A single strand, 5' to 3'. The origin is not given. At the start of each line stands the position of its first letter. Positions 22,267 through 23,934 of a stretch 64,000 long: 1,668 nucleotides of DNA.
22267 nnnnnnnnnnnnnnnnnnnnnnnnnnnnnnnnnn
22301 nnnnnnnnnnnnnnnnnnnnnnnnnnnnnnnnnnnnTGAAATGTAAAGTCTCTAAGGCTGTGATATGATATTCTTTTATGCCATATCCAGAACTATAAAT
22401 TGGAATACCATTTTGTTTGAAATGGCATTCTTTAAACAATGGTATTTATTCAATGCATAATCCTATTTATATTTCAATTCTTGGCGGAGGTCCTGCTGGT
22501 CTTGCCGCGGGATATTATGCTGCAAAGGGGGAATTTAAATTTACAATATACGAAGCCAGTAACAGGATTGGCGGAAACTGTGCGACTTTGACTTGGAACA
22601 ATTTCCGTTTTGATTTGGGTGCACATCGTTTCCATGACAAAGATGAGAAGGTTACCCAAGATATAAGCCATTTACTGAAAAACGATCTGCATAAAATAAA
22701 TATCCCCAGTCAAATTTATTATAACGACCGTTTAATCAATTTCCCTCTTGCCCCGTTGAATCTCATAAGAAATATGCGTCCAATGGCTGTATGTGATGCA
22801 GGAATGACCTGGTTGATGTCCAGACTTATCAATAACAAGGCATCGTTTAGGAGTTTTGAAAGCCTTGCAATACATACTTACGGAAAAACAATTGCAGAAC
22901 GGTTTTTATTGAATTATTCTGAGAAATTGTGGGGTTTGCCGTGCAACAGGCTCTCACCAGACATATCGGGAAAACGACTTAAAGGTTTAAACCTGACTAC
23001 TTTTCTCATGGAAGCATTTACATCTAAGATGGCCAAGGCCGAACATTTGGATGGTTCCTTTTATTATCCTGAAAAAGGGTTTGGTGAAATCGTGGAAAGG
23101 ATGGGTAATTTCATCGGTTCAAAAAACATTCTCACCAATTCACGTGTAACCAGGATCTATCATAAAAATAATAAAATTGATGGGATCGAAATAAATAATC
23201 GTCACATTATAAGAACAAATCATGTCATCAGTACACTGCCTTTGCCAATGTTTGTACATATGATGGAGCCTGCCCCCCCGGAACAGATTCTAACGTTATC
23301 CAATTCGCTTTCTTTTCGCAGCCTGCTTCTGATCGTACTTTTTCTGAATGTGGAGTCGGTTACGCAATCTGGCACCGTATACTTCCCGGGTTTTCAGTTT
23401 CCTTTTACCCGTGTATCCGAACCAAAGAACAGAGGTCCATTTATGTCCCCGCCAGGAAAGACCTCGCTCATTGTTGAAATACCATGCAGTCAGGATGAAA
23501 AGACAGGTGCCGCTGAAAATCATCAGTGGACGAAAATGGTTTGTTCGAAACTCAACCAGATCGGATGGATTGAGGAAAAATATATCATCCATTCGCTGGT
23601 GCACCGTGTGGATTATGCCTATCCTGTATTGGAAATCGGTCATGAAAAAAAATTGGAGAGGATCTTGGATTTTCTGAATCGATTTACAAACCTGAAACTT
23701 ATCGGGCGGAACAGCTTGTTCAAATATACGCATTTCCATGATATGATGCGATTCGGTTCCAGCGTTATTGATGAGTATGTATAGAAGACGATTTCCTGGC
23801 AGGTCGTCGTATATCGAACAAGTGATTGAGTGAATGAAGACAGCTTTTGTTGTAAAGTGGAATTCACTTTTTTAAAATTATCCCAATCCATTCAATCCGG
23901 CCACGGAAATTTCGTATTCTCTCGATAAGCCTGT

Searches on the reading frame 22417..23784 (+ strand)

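Call 24: search_protein_families(library=pfam, proteins=[window:22417-23784:+], max_evalue=0.001)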
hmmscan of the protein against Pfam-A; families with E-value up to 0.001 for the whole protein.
window:22417-23784:+ (455 aa): 4 families
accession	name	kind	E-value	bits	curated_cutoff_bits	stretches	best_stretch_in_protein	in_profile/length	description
PF01593.30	Amino_oxidase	-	1.8e-18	67.5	19.8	1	27-302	2-283/443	Flavin containing amine oxidoreductase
PF13450.12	NAD_binding_8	-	6.3e-15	55.6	21.9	1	21-81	1-63/68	NAD(P)-binding Rossmann-like domain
PF03275.19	GLF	-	5.3e-05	23.5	26.3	0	163-361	2-162/203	UDP-galactopyranose mutase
PF01946.23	Thi4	-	0.00097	18.9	26.2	0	19-54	20-56/235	Thi4 family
